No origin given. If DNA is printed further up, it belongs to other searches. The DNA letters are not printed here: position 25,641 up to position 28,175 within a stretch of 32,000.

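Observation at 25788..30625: Two-gene McrBC-derived module: coiled-coil AAA+ NTPase plus DUF2357-like PD-(D/E)xK nuclease, a candidate uncharacterised defence system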

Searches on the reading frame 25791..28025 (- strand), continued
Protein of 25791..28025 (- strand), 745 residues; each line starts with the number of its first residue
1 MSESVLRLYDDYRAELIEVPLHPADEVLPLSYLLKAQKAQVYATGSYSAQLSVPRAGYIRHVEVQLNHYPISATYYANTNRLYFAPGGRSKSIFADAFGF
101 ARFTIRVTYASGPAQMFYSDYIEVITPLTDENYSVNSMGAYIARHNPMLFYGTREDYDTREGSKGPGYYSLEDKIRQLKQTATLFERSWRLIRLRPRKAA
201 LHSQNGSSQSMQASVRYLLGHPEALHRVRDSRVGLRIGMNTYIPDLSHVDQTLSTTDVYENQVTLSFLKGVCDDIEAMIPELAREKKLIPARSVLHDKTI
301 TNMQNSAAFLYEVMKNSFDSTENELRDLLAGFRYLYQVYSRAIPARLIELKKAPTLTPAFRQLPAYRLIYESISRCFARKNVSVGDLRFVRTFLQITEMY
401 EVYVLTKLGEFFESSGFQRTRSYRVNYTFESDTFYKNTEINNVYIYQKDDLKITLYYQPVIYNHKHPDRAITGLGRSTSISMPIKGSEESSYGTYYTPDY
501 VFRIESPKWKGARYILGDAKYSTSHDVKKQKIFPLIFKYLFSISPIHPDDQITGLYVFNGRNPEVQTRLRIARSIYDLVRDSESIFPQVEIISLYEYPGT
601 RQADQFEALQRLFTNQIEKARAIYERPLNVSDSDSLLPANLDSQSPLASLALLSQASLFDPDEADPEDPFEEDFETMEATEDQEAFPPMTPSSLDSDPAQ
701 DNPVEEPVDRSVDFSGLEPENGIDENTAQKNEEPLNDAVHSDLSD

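Call 74: find_encoding_contigs(protein=P0014, flank=10000, max_places=2)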
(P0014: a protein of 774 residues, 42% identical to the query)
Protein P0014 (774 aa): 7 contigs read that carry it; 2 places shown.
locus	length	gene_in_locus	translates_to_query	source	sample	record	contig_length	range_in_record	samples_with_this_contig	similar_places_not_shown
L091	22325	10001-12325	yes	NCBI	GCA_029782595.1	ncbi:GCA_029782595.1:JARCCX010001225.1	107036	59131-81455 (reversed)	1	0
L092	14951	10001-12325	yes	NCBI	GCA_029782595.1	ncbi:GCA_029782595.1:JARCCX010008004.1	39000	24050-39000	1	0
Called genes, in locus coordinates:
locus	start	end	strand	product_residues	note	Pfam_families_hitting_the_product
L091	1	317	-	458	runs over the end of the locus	PF00206:Lyase_1, PF10415:FumaraseC_C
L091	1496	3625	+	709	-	PF17999:PulA_N1, PF02922:CBM_48, PF00128:Alpha-amylase (weak)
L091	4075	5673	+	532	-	PF00478:IMPDH, PF00571:CBS (faint), PF01070:FMN_dh (weak)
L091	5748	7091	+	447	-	PF00478:IMPDH, PF00571:CBS (faint), PF01070:FMN_dh (weak)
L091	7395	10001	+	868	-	-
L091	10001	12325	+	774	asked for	-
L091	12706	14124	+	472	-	PF01554:MatE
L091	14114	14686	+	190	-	PF00857:Isochorismatase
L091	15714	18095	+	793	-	PF13519:VWA_2 (faint)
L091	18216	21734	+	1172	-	PF00091:Tubulin (faint), PF13809:Tubulin_2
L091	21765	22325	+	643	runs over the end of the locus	-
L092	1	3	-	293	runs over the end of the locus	PF00892:EamA, PF05653:Mg_trans_NIPA (faint), PF00892:EamA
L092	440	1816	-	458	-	PF00206:Lyase_1, PF10415:FumaraseC_C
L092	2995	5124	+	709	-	PF17999:PulA_N1, PF02922:CBM_48, PF00128:Alpha-amylase (weak)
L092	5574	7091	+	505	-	PF00478:IMPDH, PF00571:CBS (faint), PF01070:FMN_dh (weak)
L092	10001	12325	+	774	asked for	-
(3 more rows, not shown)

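Call 75: find_encoding_contigs(protein=P0030, flank=10000, max_places=2)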
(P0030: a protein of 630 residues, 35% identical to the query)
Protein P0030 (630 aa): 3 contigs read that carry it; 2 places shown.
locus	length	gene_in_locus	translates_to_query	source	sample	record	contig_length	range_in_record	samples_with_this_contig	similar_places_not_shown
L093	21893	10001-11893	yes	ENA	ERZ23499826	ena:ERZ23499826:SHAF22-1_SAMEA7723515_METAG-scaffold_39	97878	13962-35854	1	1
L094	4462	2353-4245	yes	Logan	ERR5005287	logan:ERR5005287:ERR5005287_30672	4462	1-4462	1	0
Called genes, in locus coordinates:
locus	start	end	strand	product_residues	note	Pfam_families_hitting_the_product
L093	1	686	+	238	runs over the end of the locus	PF09335:VTT_dom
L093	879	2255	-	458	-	PF00206:Lyase_1, PF10415:FumaraseC_C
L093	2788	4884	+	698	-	PF17999:PulA_N1, PF02922:CBM_48, PF00128:Alpha-amylase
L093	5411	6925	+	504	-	PF00478:IMPDH, PF03060:NMO (faint), PF00571:CBS (faint), PF01070:FMN_dh (weak)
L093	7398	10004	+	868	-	-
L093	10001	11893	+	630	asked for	-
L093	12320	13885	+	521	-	PF03460:NIR_SIR_ferr, PF01077:NIR_SIR, PF03460:NIR_SIR_ferr (weak)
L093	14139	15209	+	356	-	PF01497:Peripla_BP_2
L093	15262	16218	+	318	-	PF01032:FecCD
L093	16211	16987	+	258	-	PF00005:ABC_tran, PF13304:AAA_21 (faint)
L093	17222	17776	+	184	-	PF01661:Macro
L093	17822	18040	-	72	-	-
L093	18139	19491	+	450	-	PF01554:MatE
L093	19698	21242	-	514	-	PF00590:TP_methylase, PF02602:HEM4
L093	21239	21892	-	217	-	PF13241:NAD_binding_7, PF14824:Sirohm_synth_M (weak)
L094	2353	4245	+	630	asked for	-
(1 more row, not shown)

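Call 76: find_encoding_contigs(protein=P0028, flank=10000, max_places=2)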
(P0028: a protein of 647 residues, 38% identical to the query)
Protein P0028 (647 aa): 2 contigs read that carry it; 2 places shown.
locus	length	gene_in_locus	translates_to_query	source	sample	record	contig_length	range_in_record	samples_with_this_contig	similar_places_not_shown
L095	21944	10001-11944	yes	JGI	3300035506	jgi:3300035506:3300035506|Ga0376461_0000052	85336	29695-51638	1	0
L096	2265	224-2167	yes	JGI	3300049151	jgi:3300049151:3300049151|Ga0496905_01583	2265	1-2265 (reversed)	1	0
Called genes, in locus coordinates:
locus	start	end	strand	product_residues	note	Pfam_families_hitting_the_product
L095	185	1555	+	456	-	PF02254:TrkA_N, PF03435:Sacchrp_dh_NADP (faint), PF13241:NAD_binding_7 (faint), PF13478:XdhC_C (faint), PF02080:TrkA_C, PF02254:TrkA_N, PF02080:TrkA_C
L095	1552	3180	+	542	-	PF02386:TrkH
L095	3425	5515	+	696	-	PF17999:PulA_N1, PF02922:CBM_48, PF00128:Alpha-amylase (weak)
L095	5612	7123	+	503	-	PF00478:IMPDH, PF03060:NMO (faint), PF00571:CBS (faint), PF01070:FMN_dh (weak)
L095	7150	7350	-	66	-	-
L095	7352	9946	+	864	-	-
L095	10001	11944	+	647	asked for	PF04411:PDDEXK_7 (faint)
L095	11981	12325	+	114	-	PF14131:DUF4298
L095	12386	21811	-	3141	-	PF20009:GEVED, PF19076:CshA_repeat, PF06458:MucBP, PF18877:SSSPR-51, PF06458:MucBP, PF18877:SSSPR-51, PF06458:MucBP, PF18877:SSSPR-51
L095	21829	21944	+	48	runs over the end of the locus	-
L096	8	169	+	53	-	-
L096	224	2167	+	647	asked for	PF04411:PDDEXK_7 (faint)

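Call 91: find_encoding_contigs(protein=P0037, flank=10000, max_places=1)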
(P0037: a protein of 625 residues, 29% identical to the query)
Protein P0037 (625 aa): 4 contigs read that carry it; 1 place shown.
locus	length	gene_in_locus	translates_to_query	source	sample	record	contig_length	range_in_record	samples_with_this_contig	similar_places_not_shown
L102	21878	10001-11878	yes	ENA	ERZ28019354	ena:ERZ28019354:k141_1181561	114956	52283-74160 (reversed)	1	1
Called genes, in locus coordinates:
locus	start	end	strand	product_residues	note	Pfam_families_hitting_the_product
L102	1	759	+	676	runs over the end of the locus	PF00149:Metallophos, PF02872:5_nucleotid_C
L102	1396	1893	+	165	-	PF00293:NUDIX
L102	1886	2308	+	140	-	PF01981:PTH2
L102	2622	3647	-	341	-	-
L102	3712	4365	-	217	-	PF00657:Lipase_GDSL, PF13472:Lipase_GDSL_2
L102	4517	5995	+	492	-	-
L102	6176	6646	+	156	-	PF01668:SmpB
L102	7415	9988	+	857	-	-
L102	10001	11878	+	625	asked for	-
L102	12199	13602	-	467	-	PF03606:DcuC, PF03806:ABG_transport (weak)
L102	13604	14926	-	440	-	PF04389:Peptidase_M28, PF01546:Peptidase_M20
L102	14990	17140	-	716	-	PF01751:Toprim (weak), PF01131:Topoisom_bac, PF13342:Toprim_Crpt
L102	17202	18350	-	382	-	PF00657:Lipase_GDSL (faint), PF13472:Lipase_GDSL_2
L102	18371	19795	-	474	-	PF03023:MurJ, PF01554:MatE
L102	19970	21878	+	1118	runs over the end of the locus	PF13676:TIR_2 (weak), PF13306:LRR_5, PF13855:LRR_8 (faint), PF13306:LRR_5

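Call 92: find_encoding_contigs(protein=P0040, flank=10000, max_places=1)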
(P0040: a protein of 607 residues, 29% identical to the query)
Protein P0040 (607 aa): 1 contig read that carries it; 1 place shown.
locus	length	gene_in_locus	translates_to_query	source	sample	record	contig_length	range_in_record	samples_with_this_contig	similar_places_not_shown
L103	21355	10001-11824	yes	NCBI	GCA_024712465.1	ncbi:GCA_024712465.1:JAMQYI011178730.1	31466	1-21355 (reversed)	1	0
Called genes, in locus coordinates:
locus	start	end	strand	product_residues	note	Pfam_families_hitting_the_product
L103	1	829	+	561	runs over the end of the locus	PF05257:CHAP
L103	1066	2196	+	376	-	PF13651:EcoRI_methylase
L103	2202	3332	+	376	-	PF13651:EcoRI_methylase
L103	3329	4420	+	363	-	PF03235:GmrSD_N, PF01844:HNH, PF14279:HNH_5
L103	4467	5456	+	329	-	-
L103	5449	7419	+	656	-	PF00270:DEAD, PF04851:ResIII, PF00271:Helicase_C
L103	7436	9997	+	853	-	-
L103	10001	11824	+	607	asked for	PF09823:DUF2357 (weak)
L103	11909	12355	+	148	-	-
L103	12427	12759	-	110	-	-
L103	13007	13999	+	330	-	PF13280:WYL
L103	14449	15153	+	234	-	-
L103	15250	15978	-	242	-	-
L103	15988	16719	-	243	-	-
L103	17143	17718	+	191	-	PF08281:Sigma70_r4_2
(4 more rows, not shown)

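Call 96: search_solved_structures(query=A3, max_evalue=10, show_alignments=2)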
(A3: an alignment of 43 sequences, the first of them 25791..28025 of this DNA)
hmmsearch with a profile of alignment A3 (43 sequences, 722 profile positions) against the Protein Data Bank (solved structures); distinct sequences matched with E-value up to 10: 3.
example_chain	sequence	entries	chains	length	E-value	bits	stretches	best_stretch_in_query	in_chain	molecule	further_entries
6jfv_B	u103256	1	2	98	0.59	11.5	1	274-344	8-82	Keratin, type II cytoskeletal 5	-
3edv_A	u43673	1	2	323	0.69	11.2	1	270-338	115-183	Spectrin beta chain, brain 1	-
6m3p_A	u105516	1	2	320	1.2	10.4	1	270-338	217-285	Spectrin beta chain, non-erythrocytic 1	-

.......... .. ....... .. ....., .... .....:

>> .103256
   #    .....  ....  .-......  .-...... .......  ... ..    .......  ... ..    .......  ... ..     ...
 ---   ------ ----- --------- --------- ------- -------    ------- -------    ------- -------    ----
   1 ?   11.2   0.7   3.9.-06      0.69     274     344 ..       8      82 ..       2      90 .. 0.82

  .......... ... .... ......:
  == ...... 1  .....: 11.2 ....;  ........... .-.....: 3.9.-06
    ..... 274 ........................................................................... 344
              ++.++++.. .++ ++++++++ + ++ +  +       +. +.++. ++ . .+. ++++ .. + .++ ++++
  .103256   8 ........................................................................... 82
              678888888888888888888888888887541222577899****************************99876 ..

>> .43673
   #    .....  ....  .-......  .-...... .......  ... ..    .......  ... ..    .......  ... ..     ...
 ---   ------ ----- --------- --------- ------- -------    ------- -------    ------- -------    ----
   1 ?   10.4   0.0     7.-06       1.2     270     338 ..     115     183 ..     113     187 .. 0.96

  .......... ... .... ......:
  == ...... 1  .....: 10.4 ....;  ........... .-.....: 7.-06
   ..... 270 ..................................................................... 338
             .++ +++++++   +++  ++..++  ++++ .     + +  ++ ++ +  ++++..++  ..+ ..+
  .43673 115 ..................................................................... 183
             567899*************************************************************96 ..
